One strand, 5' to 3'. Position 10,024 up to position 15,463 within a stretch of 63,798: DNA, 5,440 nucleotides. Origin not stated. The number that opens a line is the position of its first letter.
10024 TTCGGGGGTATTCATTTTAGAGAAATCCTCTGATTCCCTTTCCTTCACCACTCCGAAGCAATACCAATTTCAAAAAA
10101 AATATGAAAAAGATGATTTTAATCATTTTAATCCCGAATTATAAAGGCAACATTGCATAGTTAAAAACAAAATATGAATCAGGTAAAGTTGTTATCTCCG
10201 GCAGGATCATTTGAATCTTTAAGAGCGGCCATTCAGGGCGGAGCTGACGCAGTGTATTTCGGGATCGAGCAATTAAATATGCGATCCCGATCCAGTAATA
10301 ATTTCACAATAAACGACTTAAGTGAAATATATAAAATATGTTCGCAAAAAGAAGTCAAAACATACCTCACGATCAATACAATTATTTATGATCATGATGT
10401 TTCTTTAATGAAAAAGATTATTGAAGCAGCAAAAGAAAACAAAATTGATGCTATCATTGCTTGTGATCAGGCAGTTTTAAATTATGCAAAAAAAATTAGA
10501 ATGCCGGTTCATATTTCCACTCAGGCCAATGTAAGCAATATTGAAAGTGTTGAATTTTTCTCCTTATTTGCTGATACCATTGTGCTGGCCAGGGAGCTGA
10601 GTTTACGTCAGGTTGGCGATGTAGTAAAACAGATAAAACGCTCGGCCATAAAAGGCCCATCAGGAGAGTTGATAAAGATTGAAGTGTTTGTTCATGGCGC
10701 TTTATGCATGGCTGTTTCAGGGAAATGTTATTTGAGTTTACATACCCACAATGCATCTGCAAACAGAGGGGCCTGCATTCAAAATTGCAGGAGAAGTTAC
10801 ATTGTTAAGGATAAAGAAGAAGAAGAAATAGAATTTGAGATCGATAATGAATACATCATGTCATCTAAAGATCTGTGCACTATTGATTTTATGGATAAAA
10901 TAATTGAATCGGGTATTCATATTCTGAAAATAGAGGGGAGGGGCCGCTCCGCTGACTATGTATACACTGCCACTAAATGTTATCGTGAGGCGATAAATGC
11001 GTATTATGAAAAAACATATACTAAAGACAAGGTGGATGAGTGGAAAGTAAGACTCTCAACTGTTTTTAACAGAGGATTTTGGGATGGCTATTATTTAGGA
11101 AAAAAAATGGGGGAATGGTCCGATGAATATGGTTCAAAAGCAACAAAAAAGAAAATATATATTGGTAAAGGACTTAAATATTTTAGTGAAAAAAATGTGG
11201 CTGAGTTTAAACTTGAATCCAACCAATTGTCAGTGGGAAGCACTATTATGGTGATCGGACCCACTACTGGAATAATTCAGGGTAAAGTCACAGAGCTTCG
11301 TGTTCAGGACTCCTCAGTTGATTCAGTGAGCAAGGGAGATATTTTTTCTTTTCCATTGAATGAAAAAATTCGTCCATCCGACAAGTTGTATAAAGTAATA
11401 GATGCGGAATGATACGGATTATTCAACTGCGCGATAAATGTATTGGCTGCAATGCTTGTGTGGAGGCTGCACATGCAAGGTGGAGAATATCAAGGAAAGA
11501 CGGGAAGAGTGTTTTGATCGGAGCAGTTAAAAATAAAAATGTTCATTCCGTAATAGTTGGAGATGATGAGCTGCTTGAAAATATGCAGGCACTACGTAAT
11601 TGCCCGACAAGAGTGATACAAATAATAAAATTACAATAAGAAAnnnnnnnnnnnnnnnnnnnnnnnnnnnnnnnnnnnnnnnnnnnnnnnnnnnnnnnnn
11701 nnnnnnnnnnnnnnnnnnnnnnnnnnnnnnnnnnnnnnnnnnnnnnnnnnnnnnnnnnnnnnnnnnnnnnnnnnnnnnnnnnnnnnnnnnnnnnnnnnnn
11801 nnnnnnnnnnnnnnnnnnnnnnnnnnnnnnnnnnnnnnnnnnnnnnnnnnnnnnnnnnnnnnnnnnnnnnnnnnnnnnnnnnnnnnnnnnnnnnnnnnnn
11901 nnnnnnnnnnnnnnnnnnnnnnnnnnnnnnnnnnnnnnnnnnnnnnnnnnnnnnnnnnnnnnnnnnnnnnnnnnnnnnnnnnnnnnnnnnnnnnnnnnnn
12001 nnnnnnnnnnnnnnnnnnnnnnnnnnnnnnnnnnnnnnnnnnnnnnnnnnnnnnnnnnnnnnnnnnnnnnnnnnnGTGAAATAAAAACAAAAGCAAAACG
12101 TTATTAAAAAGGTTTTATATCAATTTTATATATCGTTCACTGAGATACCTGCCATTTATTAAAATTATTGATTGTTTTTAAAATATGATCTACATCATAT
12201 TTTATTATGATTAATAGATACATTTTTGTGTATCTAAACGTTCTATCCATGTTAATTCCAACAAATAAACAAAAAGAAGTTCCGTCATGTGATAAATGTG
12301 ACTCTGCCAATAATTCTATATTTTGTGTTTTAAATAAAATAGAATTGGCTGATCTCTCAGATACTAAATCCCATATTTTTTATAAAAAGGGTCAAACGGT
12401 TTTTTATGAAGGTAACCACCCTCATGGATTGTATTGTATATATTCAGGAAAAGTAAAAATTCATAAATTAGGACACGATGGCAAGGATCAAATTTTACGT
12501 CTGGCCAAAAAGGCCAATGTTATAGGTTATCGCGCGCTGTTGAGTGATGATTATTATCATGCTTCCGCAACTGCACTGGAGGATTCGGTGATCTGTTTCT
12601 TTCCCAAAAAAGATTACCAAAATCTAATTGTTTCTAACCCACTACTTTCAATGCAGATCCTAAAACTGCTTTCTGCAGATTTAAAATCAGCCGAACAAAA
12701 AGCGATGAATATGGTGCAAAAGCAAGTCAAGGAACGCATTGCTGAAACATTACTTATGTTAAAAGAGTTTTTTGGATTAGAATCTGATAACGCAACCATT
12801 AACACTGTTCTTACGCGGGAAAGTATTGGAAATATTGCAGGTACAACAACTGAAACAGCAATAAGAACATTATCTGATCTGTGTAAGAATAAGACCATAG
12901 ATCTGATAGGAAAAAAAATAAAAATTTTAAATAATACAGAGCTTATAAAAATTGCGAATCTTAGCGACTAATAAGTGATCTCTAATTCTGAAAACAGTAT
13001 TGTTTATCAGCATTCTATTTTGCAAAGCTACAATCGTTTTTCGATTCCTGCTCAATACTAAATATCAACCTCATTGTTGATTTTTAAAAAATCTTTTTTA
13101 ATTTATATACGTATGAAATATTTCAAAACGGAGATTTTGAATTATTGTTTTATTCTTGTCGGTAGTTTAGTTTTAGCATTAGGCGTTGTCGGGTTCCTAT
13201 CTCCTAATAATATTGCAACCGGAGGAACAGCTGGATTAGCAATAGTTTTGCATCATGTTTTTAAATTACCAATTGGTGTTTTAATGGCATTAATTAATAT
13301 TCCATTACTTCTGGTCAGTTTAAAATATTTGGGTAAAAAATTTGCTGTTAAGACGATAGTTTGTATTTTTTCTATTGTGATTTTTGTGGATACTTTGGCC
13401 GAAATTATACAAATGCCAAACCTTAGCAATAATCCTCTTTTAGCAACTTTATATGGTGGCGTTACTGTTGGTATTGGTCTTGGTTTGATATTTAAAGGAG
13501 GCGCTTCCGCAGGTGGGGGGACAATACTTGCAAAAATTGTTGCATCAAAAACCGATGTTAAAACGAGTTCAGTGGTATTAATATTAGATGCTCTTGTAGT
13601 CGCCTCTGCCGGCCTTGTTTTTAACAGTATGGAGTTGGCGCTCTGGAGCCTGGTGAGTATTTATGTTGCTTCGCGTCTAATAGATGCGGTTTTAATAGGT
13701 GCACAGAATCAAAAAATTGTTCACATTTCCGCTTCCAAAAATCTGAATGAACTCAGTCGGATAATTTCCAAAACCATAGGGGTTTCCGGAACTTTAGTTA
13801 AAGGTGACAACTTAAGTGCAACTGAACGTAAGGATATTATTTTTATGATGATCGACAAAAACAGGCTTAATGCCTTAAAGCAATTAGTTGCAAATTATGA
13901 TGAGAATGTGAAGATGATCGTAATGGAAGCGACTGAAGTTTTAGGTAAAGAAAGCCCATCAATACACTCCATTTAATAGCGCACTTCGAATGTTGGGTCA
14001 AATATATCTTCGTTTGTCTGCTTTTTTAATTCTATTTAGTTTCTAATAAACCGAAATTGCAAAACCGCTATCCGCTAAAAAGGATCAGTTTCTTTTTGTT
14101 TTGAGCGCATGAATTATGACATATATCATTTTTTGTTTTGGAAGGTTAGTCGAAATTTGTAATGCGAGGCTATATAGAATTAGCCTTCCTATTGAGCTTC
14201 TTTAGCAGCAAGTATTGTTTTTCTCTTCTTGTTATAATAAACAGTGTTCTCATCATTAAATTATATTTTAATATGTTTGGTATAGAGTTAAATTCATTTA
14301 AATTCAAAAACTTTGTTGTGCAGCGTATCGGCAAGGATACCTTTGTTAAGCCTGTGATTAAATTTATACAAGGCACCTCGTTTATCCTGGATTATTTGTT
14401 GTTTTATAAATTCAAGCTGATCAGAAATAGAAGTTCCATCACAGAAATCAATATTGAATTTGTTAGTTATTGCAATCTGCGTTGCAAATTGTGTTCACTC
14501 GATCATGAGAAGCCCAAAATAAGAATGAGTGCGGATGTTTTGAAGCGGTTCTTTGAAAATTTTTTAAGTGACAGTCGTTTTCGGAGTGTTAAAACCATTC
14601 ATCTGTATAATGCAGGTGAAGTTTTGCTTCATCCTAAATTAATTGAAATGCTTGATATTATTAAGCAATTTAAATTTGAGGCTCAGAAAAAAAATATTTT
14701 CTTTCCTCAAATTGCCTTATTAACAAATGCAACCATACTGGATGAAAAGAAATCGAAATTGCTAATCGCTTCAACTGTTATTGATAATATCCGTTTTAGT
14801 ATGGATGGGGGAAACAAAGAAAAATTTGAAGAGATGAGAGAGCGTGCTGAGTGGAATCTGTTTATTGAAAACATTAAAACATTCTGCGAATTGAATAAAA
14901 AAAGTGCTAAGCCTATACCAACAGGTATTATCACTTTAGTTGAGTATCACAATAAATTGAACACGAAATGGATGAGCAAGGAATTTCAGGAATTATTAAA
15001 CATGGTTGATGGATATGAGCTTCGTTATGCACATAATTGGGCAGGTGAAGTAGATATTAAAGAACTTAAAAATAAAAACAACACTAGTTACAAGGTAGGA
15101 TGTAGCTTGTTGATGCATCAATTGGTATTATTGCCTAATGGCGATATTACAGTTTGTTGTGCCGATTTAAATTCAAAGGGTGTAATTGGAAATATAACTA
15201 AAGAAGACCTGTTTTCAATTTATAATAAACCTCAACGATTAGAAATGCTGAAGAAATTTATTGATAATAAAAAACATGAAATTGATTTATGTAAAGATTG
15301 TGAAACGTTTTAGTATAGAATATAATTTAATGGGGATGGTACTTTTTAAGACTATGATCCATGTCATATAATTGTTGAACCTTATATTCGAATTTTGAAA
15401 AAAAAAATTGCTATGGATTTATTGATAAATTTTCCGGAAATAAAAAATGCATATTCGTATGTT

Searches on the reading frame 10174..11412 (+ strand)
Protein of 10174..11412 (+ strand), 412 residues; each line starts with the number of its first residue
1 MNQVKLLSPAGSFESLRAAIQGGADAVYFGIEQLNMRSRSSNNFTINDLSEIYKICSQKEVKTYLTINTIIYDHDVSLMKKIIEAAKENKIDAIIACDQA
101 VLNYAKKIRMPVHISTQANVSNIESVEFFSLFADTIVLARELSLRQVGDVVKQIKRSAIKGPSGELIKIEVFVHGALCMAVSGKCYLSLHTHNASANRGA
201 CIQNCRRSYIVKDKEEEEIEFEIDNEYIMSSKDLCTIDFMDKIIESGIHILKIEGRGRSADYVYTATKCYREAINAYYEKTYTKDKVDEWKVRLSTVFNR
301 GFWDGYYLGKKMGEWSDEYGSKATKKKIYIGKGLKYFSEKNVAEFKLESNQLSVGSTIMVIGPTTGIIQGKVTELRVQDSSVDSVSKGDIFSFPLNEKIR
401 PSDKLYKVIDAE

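Call 33: search_protein_families(library=pfam, proteins=[window:10174-11412:+], max_evalue=0.001)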
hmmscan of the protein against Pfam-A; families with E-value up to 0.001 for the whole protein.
window:10174-11412:+ (412 aa): 1 family
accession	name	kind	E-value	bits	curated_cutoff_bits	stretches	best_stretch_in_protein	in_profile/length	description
PF01136.24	Peptidase_U32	-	1.1e-66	224.9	22.4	1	79-311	4-231/233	Peptidase family U32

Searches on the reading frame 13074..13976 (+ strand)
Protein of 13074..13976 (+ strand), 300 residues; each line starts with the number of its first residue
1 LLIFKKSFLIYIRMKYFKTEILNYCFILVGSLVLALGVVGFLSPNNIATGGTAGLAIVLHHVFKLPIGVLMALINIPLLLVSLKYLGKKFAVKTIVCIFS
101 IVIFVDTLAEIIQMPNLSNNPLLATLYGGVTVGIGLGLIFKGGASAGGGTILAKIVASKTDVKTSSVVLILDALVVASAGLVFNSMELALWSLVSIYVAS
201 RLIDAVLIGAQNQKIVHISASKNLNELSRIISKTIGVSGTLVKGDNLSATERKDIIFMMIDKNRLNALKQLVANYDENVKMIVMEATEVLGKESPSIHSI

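Call 33: search_protein_families(library=pfam, proteins=[window:13074-13976:+], max_evalue=0.001)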
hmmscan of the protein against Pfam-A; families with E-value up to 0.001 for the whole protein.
window:13074-13976:+ (300 aa): 2 families
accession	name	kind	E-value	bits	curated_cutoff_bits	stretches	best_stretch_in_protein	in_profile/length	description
PF02588.21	YitT_membrane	-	6.8e-57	192.6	24.3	1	23-228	1-201/205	Uncharacterised 5xTM membrane BCR, YitT family COG1284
PF10035.14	DUF2179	-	7.1e-06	26.2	22.8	1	250-291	14-55/55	Uncharacterized protein conserved in bacteria (DUF2179)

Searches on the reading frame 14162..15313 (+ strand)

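Call 33: search_protein_families(library=pfam, proteins=[window:14162-15313:+], max_evalue=0.001)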
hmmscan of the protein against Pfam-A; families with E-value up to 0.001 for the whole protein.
window:14162-15313:+ (383 aa): 2 families
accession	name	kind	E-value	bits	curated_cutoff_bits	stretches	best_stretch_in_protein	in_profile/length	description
PF13186.11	SPASM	-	9.9e-11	42.2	21.5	1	314-381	1-67/67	Iron-sulfur cluster-binding domain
PF04055.27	Radical_SAM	-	5.9e-10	40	29.5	1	98-248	1-143/166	Radical SAM superfamily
